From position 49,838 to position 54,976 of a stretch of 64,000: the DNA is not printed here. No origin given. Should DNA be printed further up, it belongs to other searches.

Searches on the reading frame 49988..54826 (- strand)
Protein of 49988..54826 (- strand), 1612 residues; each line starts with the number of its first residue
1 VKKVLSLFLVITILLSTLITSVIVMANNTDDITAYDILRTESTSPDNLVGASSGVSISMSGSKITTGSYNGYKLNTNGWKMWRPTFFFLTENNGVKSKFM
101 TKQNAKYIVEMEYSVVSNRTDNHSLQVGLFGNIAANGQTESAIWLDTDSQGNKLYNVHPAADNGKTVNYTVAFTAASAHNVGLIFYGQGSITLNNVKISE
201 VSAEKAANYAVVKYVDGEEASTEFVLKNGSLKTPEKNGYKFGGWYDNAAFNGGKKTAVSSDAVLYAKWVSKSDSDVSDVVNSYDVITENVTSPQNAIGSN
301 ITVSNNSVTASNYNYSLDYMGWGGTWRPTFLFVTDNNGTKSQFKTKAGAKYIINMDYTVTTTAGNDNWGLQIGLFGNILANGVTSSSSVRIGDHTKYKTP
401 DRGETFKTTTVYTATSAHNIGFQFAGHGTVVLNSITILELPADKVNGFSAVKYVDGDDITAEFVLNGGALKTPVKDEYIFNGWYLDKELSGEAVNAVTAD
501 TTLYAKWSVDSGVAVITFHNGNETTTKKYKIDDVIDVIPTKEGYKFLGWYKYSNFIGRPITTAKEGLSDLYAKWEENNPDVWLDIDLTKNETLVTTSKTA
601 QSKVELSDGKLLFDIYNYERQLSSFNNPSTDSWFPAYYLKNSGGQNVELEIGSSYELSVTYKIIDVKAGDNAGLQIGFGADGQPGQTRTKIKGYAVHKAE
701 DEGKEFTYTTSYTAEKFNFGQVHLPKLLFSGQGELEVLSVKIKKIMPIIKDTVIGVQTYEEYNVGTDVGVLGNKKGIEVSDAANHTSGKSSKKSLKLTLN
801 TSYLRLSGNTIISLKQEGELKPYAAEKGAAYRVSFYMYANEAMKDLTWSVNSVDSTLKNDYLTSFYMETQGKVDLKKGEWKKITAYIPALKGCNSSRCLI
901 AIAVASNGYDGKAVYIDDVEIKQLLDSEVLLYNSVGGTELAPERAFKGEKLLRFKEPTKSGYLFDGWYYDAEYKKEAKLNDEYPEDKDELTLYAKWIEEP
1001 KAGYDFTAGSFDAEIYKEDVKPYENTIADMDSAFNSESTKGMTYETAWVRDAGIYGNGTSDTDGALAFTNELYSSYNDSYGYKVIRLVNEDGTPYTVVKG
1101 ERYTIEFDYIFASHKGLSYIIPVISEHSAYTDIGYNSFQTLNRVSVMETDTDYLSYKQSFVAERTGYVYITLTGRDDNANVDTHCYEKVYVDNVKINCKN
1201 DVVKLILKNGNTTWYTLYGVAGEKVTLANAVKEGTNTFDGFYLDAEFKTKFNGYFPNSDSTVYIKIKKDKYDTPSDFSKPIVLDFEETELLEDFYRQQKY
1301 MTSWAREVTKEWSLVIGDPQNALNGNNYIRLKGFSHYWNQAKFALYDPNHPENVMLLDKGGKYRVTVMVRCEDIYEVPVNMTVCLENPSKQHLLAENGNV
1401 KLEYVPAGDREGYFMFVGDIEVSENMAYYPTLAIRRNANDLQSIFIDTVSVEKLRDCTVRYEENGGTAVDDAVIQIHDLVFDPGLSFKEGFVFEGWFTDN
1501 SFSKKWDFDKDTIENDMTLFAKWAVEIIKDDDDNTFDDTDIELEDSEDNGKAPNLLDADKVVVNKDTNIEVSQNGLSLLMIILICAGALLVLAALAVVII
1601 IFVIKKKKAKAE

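Call 6: search_protein_families(library=pfam, proteins=[window:49988-54826:-], max_evalue=0.01)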
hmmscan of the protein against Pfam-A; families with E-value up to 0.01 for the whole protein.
window:49988-54826:- (1612 aa): 1 family
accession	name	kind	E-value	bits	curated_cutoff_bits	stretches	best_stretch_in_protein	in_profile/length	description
PF09479.16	Flg_new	-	1.9e-46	156.5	27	5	1458-1522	2-65/65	Listeria-Bacteroides repeat domain (List_Bact_rpt)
